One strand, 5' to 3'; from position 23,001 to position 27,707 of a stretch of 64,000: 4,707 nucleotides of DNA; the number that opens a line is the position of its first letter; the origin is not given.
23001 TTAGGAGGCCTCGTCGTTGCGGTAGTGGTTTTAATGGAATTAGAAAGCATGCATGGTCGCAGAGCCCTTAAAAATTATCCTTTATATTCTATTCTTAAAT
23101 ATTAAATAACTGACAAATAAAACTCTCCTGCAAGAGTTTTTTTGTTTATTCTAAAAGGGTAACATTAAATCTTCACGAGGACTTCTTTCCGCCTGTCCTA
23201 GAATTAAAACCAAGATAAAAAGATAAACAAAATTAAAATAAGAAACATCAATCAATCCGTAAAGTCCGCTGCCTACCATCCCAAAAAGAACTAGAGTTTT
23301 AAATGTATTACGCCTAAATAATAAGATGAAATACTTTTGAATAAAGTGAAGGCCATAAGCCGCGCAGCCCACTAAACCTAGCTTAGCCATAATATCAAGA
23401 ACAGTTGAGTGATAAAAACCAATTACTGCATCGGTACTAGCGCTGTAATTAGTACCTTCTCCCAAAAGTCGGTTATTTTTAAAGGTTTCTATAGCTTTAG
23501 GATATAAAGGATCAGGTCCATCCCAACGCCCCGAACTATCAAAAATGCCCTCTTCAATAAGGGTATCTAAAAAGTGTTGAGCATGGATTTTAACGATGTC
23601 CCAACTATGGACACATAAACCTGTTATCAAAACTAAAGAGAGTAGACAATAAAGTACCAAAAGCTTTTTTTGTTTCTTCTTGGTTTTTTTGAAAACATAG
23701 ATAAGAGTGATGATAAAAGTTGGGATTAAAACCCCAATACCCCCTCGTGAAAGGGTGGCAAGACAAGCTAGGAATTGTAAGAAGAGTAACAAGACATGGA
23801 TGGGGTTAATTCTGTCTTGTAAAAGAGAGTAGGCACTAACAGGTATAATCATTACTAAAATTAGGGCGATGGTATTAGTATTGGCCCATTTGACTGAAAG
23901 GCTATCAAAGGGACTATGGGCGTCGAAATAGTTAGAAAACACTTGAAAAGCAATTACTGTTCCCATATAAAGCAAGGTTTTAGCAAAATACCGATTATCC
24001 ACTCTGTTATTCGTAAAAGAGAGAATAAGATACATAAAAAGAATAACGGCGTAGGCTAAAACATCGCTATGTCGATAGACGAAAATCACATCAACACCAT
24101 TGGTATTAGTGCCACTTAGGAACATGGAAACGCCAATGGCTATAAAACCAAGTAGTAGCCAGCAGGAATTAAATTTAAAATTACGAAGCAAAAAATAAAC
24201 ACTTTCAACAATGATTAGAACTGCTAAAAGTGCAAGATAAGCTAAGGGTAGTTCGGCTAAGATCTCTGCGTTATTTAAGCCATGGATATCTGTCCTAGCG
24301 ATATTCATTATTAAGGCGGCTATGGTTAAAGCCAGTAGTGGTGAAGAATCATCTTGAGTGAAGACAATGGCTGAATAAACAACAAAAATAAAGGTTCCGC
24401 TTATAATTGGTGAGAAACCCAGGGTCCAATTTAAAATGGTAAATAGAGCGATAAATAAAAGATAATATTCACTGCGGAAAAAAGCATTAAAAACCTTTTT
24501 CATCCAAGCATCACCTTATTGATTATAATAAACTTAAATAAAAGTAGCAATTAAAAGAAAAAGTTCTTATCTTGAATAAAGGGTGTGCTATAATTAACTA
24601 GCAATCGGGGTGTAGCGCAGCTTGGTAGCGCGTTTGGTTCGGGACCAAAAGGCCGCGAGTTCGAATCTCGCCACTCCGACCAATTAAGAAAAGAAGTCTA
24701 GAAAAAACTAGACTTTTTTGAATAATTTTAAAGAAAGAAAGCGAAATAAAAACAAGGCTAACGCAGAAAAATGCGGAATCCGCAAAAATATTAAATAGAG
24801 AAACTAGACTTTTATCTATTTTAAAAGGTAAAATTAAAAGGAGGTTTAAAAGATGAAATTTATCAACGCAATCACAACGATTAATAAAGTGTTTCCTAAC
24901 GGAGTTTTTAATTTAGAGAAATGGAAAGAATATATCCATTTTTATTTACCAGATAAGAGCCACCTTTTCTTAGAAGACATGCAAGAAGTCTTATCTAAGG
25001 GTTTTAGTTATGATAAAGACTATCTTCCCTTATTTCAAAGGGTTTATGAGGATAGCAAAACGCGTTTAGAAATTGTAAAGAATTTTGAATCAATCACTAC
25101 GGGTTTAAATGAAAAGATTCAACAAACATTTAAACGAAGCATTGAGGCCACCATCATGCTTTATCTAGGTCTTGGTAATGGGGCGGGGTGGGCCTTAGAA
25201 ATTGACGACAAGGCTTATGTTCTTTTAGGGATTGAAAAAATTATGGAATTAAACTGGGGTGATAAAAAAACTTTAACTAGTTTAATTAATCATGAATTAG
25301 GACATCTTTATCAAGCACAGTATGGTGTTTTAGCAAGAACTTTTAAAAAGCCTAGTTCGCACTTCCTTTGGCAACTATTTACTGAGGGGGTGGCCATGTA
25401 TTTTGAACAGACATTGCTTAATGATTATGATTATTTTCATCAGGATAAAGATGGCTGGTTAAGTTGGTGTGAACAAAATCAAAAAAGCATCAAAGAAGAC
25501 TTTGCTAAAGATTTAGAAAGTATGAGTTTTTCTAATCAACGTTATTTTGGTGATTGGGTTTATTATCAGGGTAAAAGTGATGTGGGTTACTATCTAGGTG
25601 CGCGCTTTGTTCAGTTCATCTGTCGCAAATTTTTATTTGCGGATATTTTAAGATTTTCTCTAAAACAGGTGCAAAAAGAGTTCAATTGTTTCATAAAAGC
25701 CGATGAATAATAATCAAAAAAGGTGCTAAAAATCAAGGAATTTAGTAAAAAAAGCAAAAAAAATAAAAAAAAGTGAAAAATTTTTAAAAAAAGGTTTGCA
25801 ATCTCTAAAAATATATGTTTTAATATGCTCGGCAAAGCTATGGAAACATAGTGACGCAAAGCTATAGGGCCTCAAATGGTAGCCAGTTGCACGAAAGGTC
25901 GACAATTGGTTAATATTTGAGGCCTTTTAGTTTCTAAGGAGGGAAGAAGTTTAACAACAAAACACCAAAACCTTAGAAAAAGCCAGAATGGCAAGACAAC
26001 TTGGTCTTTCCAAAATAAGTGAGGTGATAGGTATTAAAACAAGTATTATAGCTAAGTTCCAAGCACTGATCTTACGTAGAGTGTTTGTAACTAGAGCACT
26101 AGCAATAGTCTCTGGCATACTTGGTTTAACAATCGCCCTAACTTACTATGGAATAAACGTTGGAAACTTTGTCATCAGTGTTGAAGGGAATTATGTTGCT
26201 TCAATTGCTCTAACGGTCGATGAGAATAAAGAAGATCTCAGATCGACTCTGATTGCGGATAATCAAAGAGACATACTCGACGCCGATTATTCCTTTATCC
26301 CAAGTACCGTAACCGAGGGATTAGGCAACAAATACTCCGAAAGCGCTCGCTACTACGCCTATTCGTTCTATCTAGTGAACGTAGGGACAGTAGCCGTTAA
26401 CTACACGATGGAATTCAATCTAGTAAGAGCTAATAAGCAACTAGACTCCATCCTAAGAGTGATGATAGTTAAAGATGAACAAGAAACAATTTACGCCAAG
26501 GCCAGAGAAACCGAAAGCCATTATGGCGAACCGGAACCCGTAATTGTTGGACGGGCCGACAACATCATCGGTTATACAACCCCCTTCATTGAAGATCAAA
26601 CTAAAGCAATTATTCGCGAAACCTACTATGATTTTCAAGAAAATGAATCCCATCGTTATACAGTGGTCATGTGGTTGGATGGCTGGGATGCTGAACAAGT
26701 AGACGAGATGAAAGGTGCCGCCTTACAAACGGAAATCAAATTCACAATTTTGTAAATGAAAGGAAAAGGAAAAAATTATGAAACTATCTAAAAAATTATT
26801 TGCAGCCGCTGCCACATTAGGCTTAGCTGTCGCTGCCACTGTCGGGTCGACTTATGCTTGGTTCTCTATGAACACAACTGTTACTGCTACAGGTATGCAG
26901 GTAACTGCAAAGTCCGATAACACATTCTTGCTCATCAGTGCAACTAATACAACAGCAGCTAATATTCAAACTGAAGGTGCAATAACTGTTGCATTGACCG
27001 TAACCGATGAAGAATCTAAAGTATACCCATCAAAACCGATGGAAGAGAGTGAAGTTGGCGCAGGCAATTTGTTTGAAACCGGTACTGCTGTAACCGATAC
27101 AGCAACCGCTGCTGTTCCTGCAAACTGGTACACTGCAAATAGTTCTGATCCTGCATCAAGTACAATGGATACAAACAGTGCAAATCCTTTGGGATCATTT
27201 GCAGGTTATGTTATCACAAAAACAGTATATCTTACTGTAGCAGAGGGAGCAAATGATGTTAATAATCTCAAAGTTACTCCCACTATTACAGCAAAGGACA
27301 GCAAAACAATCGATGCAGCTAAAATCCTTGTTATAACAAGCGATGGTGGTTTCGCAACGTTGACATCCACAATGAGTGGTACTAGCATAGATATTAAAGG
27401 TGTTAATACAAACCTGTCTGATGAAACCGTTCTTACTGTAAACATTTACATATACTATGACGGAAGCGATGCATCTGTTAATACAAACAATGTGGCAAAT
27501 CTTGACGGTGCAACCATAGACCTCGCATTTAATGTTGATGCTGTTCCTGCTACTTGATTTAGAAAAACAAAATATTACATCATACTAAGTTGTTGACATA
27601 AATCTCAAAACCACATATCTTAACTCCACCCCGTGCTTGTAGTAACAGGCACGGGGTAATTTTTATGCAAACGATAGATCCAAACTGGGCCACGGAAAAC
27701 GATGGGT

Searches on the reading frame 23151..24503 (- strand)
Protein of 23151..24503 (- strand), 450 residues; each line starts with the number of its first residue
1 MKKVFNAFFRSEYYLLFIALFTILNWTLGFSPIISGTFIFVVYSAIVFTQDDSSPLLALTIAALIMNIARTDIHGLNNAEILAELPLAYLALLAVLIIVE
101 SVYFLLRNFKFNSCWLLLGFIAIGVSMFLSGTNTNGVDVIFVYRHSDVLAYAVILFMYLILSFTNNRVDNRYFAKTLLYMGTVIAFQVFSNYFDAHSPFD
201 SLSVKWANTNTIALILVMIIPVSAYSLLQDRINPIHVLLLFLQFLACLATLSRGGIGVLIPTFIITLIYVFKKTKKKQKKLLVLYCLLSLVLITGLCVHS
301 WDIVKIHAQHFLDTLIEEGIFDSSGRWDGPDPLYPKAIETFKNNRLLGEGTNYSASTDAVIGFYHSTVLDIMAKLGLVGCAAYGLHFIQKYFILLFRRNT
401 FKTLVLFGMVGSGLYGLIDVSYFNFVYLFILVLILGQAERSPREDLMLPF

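Call 6: search_protein_families(library=pfam, proteins=[window:23151-24503:-], max_evalue=0.01)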
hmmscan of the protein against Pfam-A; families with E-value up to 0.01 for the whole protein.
window:23151-24503:- (450 aa): 1 family
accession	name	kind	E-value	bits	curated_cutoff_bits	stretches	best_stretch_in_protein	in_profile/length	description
PF04932.20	Wzy_C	-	7.6e-10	39.2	31.7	1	239-383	2-148/149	O-Antigen ligase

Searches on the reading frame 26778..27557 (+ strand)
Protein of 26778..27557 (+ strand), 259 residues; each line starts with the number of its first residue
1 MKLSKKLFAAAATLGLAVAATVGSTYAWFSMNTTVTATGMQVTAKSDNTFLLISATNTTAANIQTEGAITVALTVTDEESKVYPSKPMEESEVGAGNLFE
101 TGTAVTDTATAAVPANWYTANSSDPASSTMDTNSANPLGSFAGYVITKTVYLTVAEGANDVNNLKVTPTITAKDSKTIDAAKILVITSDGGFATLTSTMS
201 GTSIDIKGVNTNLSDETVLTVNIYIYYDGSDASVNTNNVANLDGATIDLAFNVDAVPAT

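Call 6: search_protein_families(library=pfam, proteins=[window:26778-27557:+], max_evalue=0.01)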
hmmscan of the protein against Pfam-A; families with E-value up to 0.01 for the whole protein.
window:26778-27557:+ (259 aa): 0 families

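Call 13: find_encoding_contigs(protein=window:26778-27557:+, flank=10000, max_places=8)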
Protein window:26778-27557:+ (259 aa): 16 contigs read that carry it; 7 places shown.
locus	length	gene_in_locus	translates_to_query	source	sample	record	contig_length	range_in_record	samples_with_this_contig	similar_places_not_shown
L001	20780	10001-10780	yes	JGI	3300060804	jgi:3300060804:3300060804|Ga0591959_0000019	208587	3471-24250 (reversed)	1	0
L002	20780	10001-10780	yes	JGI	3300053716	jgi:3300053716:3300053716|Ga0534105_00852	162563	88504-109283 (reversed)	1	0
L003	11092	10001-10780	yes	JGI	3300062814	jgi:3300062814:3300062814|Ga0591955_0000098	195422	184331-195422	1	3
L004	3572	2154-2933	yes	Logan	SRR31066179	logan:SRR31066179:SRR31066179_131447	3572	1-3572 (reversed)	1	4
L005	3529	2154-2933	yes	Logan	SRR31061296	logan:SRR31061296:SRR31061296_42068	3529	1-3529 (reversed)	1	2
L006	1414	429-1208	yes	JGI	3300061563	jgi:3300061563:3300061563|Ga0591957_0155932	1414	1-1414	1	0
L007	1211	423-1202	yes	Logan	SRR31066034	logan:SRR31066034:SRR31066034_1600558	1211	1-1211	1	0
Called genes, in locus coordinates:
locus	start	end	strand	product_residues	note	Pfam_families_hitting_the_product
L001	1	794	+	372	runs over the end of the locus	PF04463:2-thiour_desulf, PF01128:IspD, PF12804:NTP_transf_3 (weak)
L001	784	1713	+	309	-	PF04227:Indigoidine_A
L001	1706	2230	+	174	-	PF14317:YcxB (weak)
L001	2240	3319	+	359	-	PF18928:DUF5677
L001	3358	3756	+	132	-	-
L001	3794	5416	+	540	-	PF06418:CTP_synth_N, PF00117:GATase, PF07722:Peptidase_C26 (weak)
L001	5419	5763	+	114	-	PF02635:DsrE (weak)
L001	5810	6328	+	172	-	PF00156:Pribosyltran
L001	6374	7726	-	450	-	PF04932:Wzy_C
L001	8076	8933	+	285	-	PF18958:DUF5700 (weak)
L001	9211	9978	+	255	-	-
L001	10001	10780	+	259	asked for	-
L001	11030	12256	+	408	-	PF00872:Transposase_mut, PF10551:MULE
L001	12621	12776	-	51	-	-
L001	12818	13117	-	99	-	PF00753:Lactamase_B (weak), PF19583:ODP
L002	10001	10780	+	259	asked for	-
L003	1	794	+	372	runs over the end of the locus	PF04463:2-thiour_desulf, PF01128:IspD, PF12804:NTP_transf_3 (weak)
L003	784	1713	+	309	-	PF04227:Indigoidine_A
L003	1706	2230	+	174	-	PF14317:YcxB (weak)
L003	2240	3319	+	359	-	PF18928:DUF5677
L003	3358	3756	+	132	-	-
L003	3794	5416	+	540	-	PF06418:CTP_synth_N, PF00117:GATase, PF07722:Peptidase_C26 (weak)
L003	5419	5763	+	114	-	PF02635:DsrE (weak)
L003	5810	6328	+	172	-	PF00156:Pribosyltran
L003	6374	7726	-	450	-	PF04932:Wzy_C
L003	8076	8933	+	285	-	PF18958:DUF5700 (weak)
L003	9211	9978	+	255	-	-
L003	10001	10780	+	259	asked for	-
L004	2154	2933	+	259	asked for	-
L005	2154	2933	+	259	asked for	-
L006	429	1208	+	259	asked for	-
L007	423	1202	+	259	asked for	-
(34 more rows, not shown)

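Call 31: find_related_loci(query=window:26778-27554:+, collection=genome_contigs, flank=10000)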
Query window:26778-27554:+ (259 aa) in genome_contigs; peptide patterns used: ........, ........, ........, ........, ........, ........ (x = any residue, [..] = any of these).
107 stretches matched a pattern; 59 encode a relative of the query (tblastn E <= 1e-3); 58 distinct loci.
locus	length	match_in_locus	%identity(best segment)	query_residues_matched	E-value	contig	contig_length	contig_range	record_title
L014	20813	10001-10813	57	2-258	3e-83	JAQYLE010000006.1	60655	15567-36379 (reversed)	MAG: Clostridia bacterium isolate SUG2045 k141_347425, whole genome shotgun sequence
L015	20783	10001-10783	50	2-258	2e-67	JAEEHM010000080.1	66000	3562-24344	MAG: Bacillota bacterium isolate Tb.RUG.122 k141_7232059_flag=0_multi=15.0359_len=66000, whole genome shotgun sequence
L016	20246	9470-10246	53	14-258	2e-66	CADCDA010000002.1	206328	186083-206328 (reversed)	MAG: uncultured Erysipelotrichaceae bacterium isolate RUG14536 genome assembly, contig: RUG14536_asm_2, whole genome sho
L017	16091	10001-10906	51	1-258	3e-66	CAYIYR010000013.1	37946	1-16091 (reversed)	MAG TPA_asm: uncultured Eubacteriales bacterium isolate ERP122455_co2_244 genome assembly, contig: NODE_135_length_37946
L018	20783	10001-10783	51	5-256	5e-64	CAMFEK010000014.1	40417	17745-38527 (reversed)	MAG: uncultured Clostridia bacterium isolate SRR11489786_bin.20_metaWRAP_v1.3_MAG genome assembly, contig: ERZ11466831.5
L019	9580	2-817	44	1-255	9e-52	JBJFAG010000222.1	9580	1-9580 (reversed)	MAG: Candidatus Coproplasma sp. isolate PUUB37_bin.037 NODE_5196_length_9580_cov_5.788031, whole genome shotgun sequence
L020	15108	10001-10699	41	5-253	4e-41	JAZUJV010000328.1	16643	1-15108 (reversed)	MAG: Eubacteriales bacterium isolate T1900045250_TH20190020.MAGScoT_cleanbin_000017 SGB_5761_k141_5844261, whole genome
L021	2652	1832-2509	38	11-253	3e-33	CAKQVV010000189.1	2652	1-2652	MAG: uncultured Clostridia bacterium isolate REFINED_METABAT215_TOP10_CONTIGS_1500_ASSEMBLY_K77_MERGED__Hadza_MoBio_hadz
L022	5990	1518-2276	35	1-254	5e-29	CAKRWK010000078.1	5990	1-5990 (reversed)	MAG: uncultured Eubacteriales bacterium isolate REFINED_METABAT215_TOP10_CONTIGS_1500_ASSEMBLY_K77_MERGED__Hadza_MoBio_h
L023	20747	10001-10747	34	1-253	2e-27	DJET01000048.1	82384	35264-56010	MAG TPA_asm: Ruminococcaceae bacterium UBA5891 UBA5891_contig_3980, whole genome shotgun sequence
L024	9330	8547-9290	36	1-253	5e-25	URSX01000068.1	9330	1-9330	uncultured Clostridiales bacterium isolate UMGS1313 genome assembly, contig: NODE_3115_length_9330_cov_4.779946, whole g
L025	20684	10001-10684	36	1-249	6e-22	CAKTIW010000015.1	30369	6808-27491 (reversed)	MAG: uncultured Oscillospiraceae bacterium isolate REFINED_METABAT215_TOP10_CONTIGS_1500_ASSEMBLY_K77_MERGED__Hadza_MoBi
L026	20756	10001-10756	31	1-254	2e-20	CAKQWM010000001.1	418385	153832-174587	MAG: uncultured Clostridia bacterium isolate REFINED_METABAT215_TOP10_CONTIGS_1500_ASSEMBLY_K77_MERGED__Hadza_MoBio_hadz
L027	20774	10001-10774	32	1-258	2e-19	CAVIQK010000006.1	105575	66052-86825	bacterium isolate H07617-L1_cleanbin_000032 genome assembly, contig: Spades_H07617-L1_contig_65, whole genome shotgun se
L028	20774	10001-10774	31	2-254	6e-19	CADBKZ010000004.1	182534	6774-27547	MAG: uncultured Ruminococcus sp. isolate RUG14066 genome assembly, contig: RUG14066_asm_4, whole genome shotgun sequence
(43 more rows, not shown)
